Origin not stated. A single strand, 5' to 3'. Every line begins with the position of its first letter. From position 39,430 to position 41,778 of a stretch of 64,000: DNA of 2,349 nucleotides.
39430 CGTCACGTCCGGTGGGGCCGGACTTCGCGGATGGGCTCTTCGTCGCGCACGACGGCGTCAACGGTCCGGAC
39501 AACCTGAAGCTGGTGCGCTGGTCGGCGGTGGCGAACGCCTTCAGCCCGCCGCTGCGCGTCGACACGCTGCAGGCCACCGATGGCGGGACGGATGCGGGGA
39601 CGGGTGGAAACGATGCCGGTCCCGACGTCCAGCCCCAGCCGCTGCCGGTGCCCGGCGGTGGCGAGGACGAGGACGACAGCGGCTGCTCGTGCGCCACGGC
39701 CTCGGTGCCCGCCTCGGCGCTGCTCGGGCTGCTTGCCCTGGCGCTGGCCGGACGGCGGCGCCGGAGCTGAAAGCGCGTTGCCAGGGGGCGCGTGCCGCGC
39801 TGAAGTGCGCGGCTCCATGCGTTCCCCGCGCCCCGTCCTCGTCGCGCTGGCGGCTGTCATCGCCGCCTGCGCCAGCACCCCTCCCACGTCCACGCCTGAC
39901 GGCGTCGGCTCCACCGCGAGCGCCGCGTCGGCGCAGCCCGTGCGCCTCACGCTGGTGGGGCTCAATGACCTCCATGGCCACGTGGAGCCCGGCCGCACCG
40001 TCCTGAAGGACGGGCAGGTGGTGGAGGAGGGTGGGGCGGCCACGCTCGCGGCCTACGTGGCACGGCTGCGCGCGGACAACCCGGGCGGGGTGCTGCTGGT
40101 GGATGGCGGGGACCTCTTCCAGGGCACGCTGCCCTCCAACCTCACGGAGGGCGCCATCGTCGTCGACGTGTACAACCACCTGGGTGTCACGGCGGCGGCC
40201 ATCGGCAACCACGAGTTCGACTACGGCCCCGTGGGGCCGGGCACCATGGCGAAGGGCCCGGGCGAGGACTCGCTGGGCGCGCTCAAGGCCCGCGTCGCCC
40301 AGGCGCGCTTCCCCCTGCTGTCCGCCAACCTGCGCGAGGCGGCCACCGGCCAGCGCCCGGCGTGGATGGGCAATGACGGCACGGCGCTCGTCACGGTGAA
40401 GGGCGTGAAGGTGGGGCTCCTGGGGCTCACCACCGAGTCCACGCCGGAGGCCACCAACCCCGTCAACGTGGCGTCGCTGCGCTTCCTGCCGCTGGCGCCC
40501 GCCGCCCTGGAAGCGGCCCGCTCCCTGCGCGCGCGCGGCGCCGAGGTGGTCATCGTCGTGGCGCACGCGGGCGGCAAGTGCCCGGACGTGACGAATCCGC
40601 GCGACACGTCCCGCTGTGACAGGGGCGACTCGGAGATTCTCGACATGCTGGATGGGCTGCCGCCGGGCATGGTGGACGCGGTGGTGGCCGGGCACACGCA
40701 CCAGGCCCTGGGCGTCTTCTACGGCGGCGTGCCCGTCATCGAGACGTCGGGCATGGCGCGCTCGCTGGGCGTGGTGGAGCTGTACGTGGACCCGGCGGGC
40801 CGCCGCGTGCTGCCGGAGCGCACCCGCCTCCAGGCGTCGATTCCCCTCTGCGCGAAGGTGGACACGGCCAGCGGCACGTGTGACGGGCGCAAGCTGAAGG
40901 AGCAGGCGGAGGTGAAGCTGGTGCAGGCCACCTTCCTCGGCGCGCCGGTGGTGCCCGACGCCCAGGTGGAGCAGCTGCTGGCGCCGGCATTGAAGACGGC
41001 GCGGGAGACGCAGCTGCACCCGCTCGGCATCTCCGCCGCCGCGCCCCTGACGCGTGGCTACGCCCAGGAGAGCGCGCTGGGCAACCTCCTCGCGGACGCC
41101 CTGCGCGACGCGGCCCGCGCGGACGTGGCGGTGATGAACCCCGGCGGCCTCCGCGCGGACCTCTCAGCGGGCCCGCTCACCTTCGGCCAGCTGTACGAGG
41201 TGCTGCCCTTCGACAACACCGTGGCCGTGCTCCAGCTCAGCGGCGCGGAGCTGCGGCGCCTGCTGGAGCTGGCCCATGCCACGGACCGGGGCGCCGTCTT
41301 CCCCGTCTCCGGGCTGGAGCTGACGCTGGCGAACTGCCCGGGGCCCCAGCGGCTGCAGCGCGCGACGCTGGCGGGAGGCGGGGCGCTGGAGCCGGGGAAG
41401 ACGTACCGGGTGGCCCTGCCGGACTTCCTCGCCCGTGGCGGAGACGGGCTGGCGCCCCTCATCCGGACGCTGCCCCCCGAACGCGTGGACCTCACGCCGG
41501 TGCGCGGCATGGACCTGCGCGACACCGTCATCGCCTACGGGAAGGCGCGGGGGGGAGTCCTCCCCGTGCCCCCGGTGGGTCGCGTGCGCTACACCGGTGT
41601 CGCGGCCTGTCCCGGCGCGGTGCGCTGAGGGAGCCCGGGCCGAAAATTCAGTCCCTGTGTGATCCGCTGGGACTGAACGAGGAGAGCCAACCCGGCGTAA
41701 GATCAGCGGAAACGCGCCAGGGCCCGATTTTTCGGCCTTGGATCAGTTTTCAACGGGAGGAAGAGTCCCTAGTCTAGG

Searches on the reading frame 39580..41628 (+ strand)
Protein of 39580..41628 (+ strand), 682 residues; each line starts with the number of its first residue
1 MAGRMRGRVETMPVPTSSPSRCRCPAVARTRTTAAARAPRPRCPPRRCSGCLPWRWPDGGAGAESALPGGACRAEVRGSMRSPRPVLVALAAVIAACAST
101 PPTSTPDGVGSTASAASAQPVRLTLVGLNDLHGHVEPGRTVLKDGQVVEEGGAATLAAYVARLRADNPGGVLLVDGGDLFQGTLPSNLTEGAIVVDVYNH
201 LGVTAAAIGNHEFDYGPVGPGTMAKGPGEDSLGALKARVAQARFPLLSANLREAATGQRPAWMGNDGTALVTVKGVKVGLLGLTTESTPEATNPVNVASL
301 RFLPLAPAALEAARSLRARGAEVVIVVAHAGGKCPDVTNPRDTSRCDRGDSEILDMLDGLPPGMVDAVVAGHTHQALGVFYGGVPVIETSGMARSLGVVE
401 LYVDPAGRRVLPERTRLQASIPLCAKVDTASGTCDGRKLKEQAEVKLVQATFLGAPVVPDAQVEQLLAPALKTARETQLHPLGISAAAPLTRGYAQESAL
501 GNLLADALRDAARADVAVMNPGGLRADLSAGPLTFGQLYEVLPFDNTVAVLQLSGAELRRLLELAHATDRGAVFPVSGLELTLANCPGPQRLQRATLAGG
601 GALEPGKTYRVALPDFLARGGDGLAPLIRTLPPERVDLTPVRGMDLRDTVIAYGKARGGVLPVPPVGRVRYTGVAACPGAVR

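Call 16: search_protein_families(library=pfam, proteins=[window:39580-41628:+], max_evalue=0.001)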
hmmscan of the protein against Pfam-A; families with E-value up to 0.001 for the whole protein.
window:39580-41628:+ (682 aa): 3 families
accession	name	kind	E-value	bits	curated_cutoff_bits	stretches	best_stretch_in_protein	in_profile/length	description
PF02872.23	5_nucleotid_C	-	6.8e-34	117.7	23.6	1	490-624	14-153/158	5'-nucleotidase, C-terminal domain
PF00149.33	Metallophos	-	5.7e-08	33.9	21.5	1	125-375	3-190/191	Calcineurin-like phosphoesterase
PF21953.1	NadN_nucleosid_C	-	0.00059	20.3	27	1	503-551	27-74/199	NAD nucleotidase, C-terminal domain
